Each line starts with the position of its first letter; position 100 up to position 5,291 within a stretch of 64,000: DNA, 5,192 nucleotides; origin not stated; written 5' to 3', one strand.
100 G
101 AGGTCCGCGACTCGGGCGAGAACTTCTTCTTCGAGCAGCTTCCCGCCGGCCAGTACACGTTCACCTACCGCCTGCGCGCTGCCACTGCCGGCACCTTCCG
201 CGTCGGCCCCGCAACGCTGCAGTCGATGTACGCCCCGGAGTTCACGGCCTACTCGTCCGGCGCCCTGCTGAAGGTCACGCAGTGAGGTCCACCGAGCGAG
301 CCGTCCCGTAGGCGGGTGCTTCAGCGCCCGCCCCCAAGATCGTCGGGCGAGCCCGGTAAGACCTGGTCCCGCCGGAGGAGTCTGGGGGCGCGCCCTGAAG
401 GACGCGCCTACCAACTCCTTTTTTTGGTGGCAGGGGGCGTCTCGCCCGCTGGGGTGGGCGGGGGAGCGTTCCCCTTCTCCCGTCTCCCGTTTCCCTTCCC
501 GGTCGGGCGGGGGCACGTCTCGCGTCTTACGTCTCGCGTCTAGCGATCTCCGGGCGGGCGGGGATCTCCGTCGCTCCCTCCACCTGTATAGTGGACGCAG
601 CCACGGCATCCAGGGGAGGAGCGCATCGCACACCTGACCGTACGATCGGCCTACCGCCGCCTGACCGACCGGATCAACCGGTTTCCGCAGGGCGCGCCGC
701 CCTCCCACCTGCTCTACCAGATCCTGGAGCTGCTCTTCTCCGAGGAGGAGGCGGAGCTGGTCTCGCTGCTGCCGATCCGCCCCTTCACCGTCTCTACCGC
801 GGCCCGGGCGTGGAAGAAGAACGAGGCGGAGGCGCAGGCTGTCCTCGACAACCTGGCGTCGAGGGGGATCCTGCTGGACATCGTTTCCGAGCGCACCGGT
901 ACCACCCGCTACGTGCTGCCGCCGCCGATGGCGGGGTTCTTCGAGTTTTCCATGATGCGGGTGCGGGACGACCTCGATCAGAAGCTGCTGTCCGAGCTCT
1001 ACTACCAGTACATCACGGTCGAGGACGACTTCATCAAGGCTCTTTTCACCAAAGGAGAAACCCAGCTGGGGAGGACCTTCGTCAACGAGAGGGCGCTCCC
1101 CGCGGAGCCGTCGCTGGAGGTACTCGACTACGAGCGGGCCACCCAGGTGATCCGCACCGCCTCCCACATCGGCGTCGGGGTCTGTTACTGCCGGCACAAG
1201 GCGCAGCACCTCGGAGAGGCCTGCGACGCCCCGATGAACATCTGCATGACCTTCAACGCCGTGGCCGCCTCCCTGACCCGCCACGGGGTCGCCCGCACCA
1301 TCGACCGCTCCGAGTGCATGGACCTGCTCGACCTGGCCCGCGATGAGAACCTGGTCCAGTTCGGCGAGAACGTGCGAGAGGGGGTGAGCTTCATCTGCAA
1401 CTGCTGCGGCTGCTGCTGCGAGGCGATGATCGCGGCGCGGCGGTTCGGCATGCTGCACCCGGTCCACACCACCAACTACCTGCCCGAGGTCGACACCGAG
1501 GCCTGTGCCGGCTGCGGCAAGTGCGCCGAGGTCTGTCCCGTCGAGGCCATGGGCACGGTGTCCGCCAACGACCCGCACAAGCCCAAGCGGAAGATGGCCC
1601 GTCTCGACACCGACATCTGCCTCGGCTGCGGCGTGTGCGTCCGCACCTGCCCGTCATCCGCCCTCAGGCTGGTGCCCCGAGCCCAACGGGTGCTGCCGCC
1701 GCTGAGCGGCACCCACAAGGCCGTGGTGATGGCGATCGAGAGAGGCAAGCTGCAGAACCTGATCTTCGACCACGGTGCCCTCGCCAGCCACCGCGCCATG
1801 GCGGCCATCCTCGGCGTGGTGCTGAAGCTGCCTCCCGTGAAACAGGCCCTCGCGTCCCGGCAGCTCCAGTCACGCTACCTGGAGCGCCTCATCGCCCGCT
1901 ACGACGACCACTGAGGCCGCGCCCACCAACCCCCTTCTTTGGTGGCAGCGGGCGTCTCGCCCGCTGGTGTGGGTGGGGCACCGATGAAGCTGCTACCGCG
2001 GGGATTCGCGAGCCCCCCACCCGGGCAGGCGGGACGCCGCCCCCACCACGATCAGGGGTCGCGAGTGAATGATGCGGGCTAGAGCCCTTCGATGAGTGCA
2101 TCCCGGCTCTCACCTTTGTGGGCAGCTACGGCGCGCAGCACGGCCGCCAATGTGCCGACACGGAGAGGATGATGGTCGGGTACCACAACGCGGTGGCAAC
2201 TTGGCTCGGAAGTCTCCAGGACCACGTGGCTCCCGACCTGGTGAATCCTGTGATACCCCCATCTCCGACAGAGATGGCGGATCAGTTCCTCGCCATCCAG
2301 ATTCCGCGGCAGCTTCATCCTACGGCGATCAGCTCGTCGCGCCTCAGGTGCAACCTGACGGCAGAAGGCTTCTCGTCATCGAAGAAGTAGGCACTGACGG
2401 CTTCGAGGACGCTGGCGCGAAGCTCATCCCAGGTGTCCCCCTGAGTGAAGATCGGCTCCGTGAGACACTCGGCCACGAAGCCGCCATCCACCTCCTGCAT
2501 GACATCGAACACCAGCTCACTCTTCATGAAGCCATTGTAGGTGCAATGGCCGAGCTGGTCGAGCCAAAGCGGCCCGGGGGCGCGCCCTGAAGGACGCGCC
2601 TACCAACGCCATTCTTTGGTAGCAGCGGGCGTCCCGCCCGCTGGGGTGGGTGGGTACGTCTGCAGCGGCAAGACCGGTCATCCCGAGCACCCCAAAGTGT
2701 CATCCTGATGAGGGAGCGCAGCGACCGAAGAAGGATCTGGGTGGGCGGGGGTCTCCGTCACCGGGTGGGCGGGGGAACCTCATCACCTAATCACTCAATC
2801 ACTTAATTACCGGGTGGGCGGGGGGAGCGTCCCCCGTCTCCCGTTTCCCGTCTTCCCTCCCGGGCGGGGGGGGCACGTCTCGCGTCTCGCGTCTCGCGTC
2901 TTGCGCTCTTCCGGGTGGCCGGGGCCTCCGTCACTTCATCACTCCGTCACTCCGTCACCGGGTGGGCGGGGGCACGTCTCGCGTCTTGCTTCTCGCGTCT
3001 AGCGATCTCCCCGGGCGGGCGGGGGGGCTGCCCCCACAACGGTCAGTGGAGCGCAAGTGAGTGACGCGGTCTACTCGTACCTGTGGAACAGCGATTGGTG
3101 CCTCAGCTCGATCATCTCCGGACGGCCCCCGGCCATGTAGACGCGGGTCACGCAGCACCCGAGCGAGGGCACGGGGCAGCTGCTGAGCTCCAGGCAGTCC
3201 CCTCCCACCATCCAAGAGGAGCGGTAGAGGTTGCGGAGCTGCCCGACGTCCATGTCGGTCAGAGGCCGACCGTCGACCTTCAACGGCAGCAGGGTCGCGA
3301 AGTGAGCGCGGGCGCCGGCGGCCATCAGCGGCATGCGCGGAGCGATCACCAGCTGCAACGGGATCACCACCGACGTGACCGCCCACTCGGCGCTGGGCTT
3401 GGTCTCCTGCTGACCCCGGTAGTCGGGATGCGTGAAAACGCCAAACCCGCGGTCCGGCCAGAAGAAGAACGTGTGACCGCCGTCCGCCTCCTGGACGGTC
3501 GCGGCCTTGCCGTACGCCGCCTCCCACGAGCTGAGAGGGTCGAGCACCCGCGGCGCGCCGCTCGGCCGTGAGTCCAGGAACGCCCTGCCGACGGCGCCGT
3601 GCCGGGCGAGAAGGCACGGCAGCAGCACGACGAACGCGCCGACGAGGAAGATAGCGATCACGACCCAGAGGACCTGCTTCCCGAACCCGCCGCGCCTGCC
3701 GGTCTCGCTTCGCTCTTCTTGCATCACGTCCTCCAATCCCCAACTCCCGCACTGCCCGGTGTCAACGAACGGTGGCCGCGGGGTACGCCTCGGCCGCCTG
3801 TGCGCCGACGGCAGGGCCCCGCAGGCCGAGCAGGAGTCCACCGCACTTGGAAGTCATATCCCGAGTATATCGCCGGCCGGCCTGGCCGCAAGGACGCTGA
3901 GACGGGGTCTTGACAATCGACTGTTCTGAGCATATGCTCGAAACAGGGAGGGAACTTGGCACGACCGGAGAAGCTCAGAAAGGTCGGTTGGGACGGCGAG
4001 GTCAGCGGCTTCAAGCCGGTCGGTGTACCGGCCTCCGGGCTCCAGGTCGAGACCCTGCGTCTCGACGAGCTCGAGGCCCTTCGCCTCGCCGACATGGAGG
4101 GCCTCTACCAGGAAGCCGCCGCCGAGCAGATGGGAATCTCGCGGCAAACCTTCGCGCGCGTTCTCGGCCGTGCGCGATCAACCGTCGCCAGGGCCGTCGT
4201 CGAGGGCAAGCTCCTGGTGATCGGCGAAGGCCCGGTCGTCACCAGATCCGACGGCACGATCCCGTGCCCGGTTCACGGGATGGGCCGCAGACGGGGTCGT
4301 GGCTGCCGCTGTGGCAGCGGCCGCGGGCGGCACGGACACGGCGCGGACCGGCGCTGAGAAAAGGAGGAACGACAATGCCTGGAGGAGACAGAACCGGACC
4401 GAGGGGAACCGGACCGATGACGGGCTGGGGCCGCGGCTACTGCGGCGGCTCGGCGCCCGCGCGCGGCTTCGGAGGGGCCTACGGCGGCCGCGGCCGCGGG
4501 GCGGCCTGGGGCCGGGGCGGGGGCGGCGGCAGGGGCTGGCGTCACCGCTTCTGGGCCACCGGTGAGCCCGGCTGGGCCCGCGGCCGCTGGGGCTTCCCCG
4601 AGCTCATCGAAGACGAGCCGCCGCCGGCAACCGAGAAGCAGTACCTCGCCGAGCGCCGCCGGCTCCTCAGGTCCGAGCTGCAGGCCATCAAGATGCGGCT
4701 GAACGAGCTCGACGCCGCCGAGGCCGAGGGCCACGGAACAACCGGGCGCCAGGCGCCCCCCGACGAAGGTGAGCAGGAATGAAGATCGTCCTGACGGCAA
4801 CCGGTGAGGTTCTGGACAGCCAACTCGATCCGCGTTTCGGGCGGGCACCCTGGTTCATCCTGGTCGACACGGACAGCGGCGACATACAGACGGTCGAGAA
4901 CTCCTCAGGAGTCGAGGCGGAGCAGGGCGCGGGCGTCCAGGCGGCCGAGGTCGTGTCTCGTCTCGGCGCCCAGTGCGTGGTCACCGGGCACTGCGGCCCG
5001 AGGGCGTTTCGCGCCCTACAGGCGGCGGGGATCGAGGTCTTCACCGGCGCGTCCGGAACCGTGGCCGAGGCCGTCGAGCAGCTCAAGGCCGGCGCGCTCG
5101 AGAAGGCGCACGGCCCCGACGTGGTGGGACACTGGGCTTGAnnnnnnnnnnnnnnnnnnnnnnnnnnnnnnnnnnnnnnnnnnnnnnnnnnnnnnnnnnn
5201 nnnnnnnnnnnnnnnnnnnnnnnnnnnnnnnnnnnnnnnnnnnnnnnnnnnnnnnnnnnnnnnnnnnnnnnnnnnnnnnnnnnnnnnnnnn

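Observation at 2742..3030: Modular G-box plus 7-8-nt tandem-word cassettes fill most larger intergenic gaps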

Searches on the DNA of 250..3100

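Call 41: search_rna_families(source=window, start=250, end=3100, threshold=evalue, max_evalue=5, show_alignments=2)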
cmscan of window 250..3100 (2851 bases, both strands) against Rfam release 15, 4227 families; matches with E-value up to 5: 1.
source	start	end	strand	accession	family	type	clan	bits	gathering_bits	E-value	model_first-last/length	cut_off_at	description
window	2619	2647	+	RF01340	CRISPR-DR29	Gene; CRISPR;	-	18.4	39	2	1-37/37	no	CRISPR RNA direct repeat element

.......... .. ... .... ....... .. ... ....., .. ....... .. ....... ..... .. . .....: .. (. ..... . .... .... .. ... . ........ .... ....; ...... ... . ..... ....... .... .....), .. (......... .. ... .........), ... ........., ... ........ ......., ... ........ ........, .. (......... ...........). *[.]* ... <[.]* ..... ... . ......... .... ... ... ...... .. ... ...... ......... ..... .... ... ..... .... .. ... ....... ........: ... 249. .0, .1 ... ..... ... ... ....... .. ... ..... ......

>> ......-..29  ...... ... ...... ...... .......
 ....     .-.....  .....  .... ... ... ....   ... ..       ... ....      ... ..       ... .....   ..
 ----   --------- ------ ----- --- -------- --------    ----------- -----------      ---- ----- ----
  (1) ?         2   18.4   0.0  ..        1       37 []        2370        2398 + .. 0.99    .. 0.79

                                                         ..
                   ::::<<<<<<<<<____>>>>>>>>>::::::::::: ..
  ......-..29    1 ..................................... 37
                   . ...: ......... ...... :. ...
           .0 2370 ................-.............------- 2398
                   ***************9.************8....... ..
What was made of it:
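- On CRISPR: The best CRISPR-DR hit falls on a leader hairpin at E = 2 (call 41).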

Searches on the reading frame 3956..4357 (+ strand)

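Call 55: search_protein_families(library=pfam, proteins=[window:3956-4357:+], max_evalue=0.0001)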
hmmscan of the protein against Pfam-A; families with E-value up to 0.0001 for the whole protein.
window:3956-4357:+ (133 aa): 1 family
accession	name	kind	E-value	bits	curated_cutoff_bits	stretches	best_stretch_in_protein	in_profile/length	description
PF02001.22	DUF134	-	5.8e-21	75.3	27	1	2-92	5-93/98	Protein of unknown function DUF134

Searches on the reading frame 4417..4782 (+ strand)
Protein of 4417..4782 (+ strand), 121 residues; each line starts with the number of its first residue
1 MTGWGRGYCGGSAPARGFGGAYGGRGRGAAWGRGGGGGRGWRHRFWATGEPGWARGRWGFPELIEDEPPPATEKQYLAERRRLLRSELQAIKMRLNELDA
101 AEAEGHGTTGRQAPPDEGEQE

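Call 55: search_protein_families(library=pfam, proteins=[window:4417-4782:+], max_evalue=0.0001)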
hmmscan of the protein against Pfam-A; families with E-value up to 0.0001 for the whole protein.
window:4417-4782:+ (121 aa): 1 family
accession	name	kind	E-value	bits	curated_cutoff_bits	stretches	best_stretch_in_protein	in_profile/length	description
PF17253.7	DUF5320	-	1.2e-13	52.5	27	1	1-98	15-99/99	Family of unknown function (DUF5320)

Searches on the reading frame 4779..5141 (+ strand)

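Call 55: search_protein_families(library=pfam, proteins=[window:4779-5141:+], max_evalue=0.0001)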
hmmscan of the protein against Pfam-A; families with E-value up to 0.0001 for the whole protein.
window:4779-5141:+ (120 aa): 1 family
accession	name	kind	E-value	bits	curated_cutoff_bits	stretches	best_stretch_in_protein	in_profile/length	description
PF02579.22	Nitro_FeMo-Co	-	8.2e-26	90.6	26.3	1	13-103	2-93/94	Dinitrogenase iron-molybdenum cofactor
